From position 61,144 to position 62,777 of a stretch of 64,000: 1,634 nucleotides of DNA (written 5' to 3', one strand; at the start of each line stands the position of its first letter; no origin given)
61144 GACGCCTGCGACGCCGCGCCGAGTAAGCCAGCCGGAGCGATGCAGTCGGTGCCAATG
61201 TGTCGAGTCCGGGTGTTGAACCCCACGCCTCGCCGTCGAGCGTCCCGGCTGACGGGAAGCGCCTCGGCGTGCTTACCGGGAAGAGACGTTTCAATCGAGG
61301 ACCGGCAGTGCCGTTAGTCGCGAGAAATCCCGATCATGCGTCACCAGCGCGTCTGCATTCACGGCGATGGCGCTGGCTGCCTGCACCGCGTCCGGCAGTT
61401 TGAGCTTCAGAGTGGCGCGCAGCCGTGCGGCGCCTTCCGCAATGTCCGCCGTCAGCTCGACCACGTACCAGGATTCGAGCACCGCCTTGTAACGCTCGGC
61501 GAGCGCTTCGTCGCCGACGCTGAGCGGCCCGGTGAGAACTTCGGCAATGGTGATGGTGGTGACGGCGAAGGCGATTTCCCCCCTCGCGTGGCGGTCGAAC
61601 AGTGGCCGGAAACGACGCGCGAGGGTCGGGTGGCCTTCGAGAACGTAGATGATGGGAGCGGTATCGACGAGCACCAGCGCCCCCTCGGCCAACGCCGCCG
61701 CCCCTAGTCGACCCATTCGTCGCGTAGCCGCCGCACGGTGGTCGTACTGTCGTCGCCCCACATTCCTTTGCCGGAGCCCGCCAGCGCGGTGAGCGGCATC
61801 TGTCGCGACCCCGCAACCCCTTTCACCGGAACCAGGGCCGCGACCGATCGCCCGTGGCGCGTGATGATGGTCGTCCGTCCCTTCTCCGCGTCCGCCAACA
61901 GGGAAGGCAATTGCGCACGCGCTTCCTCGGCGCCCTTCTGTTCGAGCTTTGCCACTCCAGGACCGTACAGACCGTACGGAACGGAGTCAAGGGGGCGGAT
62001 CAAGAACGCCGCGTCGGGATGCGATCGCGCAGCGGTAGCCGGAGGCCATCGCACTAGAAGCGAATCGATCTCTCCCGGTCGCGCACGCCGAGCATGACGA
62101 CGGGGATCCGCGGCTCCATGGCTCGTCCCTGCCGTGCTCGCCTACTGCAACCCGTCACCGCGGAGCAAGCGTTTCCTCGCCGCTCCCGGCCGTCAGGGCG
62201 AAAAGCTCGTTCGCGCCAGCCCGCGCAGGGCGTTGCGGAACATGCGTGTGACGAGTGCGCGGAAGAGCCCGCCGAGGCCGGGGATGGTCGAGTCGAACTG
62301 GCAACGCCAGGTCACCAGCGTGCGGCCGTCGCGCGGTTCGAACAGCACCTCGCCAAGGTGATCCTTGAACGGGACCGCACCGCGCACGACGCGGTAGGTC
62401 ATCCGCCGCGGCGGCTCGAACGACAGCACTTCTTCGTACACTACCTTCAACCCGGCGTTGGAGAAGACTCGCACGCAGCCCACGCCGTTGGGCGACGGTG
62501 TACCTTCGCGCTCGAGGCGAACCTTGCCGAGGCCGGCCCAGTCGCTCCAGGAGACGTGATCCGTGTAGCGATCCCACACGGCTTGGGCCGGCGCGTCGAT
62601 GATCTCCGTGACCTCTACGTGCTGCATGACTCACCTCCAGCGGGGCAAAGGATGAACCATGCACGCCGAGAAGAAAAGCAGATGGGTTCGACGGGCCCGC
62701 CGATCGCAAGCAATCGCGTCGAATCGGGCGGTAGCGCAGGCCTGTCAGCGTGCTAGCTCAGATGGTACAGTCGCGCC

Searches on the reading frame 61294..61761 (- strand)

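Call 85: search_protein_families(library=pfam, proteins=[window:61294-61761:-], max_evalue=0.001)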
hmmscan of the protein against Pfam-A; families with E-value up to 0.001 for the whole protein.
window:61294-61761:- (156 aa): 1 family
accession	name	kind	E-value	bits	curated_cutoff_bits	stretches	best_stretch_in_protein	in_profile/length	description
PF01850.27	PIN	-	2.6e-16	60.7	23.6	1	30-150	1-118/120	PIN domain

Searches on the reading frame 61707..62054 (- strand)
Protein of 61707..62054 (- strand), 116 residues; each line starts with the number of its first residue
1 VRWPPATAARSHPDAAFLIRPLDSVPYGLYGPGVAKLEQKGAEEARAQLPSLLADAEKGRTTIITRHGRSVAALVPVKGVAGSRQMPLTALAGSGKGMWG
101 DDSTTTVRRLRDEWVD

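Call 85: search_protein_families(library=pfam, proteins=[window:61707-62054:-], max_evalue=0.001)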
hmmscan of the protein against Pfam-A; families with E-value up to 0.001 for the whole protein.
window:61707-62054:- (116 aa): 1 family
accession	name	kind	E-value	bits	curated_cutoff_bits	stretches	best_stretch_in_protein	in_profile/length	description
PF02604.26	PhdYeFM_antitox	-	1.3e-07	31.7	29.8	1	41-78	5-43/74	Antitoxin Phd_YefM, type II toxin-antitoxin system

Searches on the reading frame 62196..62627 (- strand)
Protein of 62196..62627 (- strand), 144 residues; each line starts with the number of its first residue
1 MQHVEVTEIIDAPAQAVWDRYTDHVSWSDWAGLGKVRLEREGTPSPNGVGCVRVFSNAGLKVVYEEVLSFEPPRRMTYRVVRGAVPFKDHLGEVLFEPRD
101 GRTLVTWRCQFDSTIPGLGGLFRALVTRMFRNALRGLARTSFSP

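Call 85: search_protein_families(library=pfam, proteins=[window:62196-62627:-], max_evalue=0.001)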
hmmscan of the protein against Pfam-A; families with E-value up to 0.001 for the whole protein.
window:62196-62627:- (144 aa): 2 families
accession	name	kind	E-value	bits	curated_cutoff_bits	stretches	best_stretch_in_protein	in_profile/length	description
PF10604.15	Polyketide_cyc2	-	1.4e-24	87.4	27.4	1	1-140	1-140/142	Polyketide cyclase / dehydrase and lipid transport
PF03364.25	Polyketide_cyc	-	8.1e-05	23.3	23.4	1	10-136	1-124/126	Polyketide cyclase / dehydrase and lipid transport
